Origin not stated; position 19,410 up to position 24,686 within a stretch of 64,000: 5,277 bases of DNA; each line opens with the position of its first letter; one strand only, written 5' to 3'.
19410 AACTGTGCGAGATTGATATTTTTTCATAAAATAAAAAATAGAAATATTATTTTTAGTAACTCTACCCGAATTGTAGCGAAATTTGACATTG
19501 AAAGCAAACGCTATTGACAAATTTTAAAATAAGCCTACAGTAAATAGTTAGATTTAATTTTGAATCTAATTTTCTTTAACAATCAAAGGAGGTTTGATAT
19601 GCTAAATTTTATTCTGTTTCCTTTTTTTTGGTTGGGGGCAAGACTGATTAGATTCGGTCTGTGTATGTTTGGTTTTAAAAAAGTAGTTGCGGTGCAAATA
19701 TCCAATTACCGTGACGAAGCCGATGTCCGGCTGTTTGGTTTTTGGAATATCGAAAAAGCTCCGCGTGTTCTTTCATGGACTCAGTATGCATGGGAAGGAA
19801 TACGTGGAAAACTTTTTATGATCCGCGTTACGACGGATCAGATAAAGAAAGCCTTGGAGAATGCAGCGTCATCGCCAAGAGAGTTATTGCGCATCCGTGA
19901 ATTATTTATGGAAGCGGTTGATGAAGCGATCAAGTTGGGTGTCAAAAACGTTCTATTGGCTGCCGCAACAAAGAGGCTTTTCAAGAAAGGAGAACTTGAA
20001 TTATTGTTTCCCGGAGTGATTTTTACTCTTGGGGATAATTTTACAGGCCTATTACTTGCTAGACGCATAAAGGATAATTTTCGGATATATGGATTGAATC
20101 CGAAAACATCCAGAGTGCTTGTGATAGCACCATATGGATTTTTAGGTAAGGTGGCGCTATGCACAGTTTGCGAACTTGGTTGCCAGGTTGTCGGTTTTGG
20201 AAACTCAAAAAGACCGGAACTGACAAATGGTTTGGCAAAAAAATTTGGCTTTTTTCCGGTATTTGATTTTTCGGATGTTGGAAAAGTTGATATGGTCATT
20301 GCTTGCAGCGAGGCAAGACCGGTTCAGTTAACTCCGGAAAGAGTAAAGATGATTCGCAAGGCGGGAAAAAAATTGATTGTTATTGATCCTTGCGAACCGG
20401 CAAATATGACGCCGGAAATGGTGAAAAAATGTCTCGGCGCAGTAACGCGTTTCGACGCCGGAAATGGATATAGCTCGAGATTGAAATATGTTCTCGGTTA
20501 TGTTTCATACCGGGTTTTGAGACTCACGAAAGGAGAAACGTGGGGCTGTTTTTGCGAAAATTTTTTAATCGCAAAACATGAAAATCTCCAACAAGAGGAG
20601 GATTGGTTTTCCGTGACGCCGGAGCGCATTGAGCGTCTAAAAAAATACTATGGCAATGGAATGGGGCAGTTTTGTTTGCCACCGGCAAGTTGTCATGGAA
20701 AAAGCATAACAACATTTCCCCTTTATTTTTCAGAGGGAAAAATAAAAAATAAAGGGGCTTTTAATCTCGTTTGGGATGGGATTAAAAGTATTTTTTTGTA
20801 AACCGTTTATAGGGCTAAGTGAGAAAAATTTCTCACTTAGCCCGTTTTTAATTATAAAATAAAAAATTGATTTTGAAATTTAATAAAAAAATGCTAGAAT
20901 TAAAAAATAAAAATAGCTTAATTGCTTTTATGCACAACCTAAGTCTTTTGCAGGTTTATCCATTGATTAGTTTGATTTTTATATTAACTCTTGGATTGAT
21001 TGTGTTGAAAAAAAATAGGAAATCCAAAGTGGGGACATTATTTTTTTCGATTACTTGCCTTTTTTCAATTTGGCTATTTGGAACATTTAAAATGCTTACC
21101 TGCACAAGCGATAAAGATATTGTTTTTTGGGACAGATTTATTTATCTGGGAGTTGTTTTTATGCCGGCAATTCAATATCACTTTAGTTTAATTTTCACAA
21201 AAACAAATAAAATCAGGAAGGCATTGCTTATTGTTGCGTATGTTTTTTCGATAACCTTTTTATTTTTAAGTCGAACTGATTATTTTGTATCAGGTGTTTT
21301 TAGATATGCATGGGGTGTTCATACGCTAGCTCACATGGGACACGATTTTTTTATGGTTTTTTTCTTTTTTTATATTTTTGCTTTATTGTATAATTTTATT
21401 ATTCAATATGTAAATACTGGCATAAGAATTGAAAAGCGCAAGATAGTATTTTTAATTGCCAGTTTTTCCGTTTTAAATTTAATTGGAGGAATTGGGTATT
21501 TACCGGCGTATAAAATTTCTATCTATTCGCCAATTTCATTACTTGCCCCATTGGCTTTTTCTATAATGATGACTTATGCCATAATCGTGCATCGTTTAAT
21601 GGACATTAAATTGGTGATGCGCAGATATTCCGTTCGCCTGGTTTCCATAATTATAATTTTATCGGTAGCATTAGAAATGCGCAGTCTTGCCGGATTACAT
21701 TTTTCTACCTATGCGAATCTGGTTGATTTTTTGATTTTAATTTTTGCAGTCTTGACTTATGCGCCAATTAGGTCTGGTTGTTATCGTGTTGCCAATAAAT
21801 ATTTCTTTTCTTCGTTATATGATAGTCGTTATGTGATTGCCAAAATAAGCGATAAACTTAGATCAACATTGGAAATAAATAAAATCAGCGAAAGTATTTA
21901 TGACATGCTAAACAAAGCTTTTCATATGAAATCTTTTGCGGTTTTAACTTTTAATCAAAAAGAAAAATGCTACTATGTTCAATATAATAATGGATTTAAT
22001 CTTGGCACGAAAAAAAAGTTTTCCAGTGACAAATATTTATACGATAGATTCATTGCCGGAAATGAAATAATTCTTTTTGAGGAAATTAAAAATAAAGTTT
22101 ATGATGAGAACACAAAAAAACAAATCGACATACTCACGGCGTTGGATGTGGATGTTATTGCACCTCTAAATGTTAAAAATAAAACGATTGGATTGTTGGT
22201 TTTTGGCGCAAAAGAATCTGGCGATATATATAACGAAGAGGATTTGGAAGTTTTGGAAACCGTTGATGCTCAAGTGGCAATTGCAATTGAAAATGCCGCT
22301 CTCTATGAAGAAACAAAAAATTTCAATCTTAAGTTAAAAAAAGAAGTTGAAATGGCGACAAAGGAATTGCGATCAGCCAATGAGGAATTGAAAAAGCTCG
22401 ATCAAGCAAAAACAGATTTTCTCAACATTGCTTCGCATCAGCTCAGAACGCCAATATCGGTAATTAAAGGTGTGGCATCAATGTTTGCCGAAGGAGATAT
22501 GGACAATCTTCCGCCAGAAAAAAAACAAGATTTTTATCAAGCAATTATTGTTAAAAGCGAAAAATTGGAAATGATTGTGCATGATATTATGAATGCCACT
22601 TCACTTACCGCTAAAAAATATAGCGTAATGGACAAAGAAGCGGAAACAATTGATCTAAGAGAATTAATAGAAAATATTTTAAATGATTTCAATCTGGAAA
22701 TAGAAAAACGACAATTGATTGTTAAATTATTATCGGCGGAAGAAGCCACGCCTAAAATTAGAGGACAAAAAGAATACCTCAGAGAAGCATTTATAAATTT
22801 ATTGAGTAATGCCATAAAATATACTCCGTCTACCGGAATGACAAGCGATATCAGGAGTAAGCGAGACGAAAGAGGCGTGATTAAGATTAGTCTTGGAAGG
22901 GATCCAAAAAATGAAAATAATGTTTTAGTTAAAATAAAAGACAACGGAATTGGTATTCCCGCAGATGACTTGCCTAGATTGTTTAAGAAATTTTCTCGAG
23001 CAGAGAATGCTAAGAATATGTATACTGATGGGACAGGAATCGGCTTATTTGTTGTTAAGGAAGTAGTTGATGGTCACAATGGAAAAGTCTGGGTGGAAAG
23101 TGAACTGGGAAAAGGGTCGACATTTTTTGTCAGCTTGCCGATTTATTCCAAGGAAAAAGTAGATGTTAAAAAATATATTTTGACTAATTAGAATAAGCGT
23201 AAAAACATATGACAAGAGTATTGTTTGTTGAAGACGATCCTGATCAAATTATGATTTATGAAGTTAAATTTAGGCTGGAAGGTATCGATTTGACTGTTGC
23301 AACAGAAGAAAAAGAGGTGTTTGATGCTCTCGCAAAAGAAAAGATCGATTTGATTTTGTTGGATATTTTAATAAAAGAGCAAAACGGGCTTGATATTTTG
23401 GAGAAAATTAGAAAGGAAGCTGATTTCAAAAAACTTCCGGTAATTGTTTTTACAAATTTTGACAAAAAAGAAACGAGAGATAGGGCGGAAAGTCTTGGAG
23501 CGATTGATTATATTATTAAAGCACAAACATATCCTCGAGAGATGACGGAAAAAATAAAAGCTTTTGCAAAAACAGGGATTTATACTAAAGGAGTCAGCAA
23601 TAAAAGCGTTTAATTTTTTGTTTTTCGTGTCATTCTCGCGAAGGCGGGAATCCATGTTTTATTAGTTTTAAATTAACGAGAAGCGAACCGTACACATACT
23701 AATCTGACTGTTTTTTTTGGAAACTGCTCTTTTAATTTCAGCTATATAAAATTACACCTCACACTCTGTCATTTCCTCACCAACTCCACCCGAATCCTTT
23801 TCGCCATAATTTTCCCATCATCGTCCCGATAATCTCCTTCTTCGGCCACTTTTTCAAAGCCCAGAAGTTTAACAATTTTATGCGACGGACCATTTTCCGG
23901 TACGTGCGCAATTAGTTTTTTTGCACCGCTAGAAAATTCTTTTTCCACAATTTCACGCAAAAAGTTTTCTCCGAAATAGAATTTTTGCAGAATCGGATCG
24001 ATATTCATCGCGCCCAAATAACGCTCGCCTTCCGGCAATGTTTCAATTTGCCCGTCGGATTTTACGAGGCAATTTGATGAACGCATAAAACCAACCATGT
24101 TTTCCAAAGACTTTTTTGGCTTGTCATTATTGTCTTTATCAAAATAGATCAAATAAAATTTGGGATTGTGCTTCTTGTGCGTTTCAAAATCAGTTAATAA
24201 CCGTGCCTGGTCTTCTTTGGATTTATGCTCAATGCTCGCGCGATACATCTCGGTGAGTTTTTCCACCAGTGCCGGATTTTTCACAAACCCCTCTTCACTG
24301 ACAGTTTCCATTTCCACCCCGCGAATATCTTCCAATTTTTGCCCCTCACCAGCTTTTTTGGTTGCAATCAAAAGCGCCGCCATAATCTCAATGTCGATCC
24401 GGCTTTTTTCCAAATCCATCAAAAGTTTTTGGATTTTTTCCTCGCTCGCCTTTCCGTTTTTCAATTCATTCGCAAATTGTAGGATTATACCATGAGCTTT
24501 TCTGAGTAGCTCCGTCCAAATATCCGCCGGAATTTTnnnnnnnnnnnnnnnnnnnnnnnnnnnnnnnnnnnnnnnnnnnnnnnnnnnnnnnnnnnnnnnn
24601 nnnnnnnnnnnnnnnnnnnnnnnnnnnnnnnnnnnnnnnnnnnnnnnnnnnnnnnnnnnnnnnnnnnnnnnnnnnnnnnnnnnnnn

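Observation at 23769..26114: Unknown two-gene minus-strand operon (525-aa protein + GNAT-like protein) between a two-component system and the structured GC-rich block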

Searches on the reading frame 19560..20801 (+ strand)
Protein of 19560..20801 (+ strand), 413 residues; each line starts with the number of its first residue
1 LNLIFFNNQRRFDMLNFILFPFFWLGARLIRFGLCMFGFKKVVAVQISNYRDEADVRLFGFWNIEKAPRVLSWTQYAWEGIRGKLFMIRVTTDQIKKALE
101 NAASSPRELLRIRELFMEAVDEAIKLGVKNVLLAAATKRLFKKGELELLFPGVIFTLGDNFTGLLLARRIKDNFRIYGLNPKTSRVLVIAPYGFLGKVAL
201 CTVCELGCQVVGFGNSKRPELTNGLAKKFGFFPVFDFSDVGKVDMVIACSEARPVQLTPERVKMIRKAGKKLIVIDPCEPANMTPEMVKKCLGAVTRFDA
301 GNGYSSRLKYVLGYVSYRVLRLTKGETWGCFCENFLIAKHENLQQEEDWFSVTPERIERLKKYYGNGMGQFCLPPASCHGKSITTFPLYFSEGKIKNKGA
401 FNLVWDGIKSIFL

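Call 3: search_protein_families(library=pfam, proteins=[window:19560-20801:+], max_evalue=1)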
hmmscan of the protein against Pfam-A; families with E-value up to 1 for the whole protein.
window:19560-20801:+ (413 aa): 1 family
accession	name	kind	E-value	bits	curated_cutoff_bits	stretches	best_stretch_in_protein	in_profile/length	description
PF18857.6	LPD38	-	0.027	15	27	1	344-375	137-168/189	Large polyvalent protein associated domain 38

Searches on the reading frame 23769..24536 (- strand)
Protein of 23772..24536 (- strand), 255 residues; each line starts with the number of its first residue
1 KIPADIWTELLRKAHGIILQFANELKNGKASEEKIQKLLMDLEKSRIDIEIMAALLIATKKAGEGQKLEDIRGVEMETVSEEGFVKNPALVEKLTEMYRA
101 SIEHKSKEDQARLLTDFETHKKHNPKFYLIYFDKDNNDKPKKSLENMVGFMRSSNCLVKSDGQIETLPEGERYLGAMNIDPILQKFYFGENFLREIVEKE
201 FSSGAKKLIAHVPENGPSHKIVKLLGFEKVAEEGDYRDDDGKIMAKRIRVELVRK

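Call 3: search_protein_families(library=pfam, proteins=[window:23769-24464:-], max_evalue=1)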
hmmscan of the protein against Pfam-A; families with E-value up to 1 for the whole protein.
window:23769-24464:- (231 aa): 2 families
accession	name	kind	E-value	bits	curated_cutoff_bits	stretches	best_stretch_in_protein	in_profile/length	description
PF08445.16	FR47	-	0.018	15.5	22.1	1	140-208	16-82/86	FR47-like protein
PF01320.23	Colicin_Pyocin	-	0.029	14.9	21.2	1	70-122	17-68/82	Colicin immunity protein / pyocin immunity protein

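Call 4: search_protein_families(library=ncbifam, proteins=[window:23769-24464:-], max_evalue=1)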
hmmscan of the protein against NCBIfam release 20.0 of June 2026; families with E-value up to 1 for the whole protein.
window:23769-24464:- (231 aa): 0 families

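Call 7: find_homologous_proteins(query=window:23769-24464:-)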
Query window:23769-24464:- (231 aa): 4 proteins with E <= 0.001 among 394 candidates.
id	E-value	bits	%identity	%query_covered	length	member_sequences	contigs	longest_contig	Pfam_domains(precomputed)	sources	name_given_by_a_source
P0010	8.6e-136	468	100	94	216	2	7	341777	-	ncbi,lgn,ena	-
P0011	7.7e-93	328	71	99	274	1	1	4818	-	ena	-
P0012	2.6e-88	313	68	98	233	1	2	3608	-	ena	-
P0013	3.0e-68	247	57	93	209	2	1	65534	-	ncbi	-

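Call 14: find_encoding_contigs(protein=P0013, flank=6000, max_places=4)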
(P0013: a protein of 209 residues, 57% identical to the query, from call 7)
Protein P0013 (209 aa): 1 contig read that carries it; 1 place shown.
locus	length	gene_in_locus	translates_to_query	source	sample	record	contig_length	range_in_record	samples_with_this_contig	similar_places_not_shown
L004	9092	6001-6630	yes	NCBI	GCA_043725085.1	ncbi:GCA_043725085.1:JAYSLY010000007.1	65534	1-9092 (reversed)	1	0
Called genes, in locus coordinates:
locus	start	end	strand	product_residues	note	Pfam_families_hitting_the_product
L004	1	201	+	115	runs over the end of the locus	-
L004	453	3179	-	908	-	PF02739:5_3_exonuc_N, PF01367:5_3_exonuc, PF01612:DNA_pol_A_exo1, PF22619:DNA_polI_exo1, PF00476:DNA_pol_A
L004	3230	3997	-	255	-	PF01978:TrmB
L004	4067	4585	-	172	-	PF10543:ORF6N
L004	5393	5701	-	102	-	PF01909:NTP_transf_2, PF18765:Polbeta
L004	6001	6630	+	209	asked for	-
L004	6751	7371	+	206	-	-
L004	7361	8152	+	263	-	PF08843:AbiEii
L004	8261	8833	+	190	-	PF01330:RuvA_N, PF00633:HHH (faint), PF14520:HHH_5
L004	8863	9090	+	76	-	?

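Call 18: find_encoding_contigs(protein=P0011, flank=5000, max_places=3)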
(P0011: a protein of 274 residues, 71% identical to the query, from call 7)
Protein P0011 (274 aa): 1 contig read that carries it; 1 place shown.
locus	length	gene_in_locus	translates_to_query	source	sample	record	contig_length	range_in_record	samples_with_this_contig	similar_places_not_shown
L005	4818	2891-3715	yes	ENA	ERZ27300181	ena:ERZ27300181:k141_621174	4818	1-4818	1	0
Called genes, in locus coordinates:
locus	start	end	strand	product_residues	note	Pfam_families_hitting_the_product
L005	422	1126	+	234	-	-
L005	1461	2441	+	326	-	-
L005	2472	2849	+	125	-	-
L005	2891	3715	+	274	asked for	-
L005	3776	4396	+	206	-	-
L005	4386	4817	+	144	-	?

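Call 19: find_encoding_contigs(protein=P0012, flank=5000, max_places=3)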
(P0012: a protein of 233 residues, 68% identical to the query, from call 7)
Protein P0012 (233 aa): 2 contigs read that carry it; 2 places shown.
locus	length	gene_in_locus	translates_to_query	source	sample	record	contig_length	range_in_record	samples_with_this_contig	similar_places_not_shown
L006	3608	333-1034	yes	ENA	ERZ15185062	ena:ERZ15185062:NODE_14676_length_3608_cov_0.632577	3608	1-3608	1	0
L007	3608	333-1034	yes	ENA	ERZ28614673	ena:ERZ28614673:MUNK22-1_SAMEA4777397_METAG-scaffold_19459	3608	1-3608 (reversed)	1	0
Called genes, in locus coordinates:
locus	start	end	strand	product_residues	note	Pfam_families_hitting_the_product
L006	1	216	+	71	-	?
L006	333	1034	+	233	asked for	-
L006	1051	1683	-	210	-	-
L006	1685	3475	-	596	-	PF04760:IF2_N, PF00025:Arf (weak), PF00009:GTP_EFTU, PF00071:Ras (weak), PF01926:MMR_HSR1, PF02421:FeoB_N (weak), PF22042:EF-G_D2, PF11987:IF-2, +4 more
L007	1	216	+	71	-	?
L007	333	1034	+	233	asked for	-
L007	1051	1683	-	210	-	-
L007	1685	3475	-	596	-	PF04760:IF2_N, PF00025:Arf (weak), PF00009:GTP_EFTU, PF00071:Ras (weak), PF01926:MMR_HSR1, PF02421:FeoB_N (weak), PF22042:EF-G_D2, PF11987:IF-2, +4 more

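Call 49: search_protein_families(library=padloc, proteins=[window:23772-24536:-], max_evalue=0.1)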
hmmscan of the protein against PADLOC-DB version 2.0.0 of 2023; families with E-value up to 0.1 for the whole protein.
window:23772-24536:- (255 aa): 0 families
